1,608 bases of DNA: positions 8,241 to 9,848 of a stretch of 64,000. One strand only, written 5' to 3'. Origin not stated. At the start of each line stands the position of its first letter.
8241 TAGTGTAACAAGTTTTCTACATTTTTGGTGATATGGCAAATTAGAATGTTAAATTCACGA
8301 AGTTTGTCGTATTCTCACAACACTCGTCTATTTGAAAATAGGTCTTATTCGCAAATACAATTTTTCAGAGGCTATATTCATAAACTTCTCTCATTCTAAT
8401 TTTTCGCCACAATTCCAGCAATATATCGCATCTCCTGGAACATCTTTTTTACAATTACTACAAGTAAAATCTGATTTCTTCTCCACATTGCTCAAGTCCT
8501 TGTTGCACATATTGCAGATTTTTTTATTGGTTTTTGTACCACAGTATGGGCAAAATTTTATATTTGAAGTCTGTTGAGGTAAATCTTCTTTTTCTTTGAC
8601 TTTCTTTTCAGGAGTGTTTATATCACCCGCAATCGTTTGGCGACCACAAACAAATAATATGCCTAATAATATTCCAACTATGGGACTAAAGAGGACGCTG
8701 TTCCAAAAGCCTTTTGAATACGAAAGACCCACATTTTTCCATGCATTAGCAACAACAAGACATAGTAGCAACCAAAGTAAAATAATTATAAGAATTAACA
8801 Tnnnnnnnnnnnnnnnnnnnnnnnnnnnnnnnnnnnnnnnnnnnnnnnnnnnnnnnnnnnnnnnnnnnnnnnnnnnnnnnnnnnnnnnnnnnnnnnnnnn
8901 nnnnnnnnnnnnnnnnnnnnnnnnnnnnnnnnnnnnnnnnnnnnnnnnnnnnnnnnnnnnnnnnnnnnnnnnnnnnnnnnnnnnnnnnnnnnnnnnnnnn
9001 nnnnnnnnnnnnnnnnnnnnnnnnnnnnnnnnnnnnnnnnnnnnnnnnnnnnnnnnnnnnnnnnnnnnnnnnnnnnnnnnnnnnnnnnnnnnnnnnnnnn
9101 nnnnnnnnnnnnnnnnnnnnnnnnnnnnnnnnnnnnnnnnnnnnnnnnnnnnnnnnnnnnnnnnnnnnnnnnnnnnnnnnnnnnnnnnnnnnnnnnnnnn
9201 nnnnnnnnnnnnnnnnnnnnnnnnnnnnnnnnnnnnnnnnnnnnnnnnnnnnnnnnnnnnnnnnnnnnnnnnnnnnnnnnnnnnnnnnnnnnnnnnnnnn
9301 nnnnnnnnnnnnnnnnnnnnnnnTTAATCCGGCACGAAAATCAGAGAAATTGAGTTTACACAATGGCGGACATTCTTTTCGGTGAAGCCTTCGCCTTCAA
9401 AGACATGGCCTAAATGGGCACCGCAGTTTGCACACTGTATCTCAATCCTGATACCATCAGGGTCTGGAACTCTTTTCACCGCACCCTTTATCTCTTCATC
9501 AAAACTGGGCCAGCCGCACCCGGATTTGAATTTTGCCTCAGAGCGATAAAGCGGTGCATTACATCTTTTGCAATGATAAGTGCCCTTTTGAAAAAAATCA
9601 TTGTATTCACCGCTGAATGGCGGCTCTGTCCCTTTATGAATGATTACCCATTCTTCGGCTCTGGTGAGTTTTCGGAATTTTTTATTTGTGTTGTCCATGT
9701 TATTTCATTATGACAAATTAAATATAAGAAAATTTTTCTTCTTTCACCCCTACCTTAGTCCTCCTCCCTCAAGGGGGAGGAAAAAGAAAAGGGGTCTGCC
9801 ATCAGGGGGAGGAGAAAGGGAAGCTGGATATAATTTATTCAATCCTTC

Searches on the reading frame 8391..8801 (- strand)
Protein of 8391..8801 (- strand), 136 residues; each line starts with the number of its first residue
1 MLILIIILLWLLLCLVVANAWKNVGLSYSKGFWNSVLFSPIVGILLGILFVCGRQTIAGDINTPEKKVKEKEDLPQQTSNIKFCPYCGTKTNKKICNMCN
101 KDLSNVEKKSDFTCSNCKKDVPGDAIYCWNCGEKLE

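Call 16: find_encoding_contigs(protein=window:8391-8801:-, flank=10000, max_places=10)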
Protein window:8391-8801:- (136 aa): 2 contigs read that carry it; 2 places shown.
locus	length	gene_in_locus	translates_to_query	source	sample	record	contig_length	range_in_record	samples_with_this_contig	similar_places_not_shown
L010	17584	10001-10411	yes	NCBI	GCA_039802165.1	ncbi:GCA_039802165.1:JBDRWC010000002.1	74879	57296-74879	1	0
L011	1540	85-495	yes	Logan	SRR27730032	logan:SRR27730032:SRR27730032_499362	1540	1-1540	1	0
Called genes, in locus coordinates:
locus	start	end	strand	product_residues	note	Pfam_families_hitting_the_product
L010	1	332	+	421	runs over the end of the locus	PF02321:OEP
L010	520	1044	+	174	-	PF04480:DUF559, PF18741:MTES_1575 (weak)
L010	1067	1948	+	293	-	PF25917:BSH_RND (weak), PF25984:BSH_YknX (weak), PF25944:Beta-barrel_RND (faint), PF25954:Beta-barrel_RND_2, PF25989:YknX_C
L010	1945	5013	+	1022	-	PF00873:ACR_tran, PF03176:MMPL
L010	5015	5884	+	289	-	PF25919:BSH_CusB (faint), PF25917:BSH_RND (weak), PF25973:BSH_CzcB (faint), PF25989:YknX_C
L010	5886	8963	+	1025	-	PF00873:ACR_tran, PF03176:MMPL (weak)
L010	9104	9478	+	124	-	PF01641:SelR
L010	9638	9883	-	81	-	-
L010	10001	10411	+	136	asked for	PF12773:DZR (faint)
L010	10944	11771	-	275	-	PF11551:Omp28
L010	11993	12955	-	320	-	PF14870:PSII_BNR (weak), PF15902:Sortilin-Vps10 (faint), PF25852:DUF6242_C (weak), PF18962:Por_Secre_tail (weak), PF13860:FlgD_ig (faint)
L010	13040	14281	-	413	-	-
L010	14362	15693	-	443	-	PF18962:Por_Secre_tail, PF13860:FlgD_ig (faint)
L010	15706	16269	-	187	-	-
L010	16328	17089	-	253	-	PF18962:Por_Secre_tail (weak)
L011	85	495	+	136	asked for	PF12773:DZR (faint)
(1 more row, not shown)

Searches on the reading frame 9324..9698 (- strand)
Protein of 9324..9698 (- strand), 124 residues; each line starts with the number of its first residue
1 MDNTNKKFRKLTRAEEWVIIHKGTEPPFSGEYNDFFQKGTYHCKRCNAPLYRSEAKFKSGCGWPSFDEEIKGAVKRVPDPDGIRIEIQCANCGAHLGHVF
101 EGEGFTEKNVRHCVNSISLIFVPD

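Call 40: find_encoding_contigs(protein=window:9324-9698:-, flank=10000, max_places=10)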
Protein window:9324-9698:- (124 aa): 5 contigs read that carry it; 5 places shown.
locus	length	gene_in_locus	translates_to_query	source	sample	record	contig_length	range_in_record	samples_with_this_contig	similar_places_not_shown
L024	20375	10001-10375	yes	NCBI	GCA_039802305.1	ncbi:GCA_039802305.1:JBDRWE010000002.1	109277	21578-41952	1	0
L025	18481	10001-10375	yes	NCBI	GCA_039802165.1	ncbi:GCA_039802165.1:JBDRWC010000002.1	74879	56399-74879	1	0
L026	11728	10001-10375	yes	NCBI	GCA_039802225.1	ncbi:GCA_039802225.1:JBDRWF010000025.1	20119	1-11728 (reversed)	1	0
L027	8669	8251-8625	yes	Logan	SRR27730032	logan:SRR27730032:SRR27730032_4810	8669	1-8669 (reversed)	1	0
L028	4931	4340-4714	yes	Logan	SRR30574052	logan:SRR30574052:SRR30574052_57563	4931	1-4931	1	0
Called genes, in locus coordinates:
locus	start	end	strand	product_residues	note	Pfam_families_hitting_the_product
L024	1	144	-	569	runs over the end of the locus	PF13623:SurA_N_2, PF13624:SurA_N_3, PF13145:Rotamase_2, PF13616:Rotamase_3 (faint), PF00639:Rotamase (weak)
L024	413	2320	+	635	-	PF01839:FG-GAP (faint), PF25292:Beta-prop_CGLA (faint), PF13517:FG-GAP_3, PF18962:Por_Secre_tail (faint)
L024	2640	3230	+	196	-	PF00440:TetR_N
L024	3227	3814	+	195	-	-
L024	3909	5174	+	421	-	PF02321:OEP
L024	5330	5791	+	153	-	PF04480:DUF559, PF18741:MTES_1575 (weak)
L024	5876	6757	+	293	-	PF25917:BSH_RND (weak), PF25984:BSH_YknX (weak), PF25944:Beta-barrel_RND (faint), PF25954:Beta-barrel_RND_2, PF25967:RND-MFP_C (faint), PF25989:YknX_C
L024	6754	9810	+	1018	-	PF00873:ACR_tran, PF03176:MMPL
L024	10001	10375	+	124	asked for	PF01641:SelR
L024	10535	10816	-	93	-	-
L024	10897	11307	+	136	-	PF12773:DZR (faint)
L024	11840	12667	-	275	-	PF11551:Omp28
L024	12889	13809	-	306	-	PF14870:PSII_BNR, PF15902:Sortilin-Vps10 (faint), PF25852:DUF6242_C (weak), PF13860:FlgD_ig (faint), PF18962:Por_Secre_tail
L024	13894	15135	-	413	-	-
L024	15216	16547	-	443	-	PF13860:FlgD_ig (faint), PF18962:Por_Secre_tail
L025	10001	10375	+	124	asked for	PF01641:SelR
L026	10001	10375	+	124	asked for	PF01641:SelR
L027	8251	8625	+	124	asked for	PF01641:SelR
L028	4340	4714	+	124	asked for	PF01641:SelR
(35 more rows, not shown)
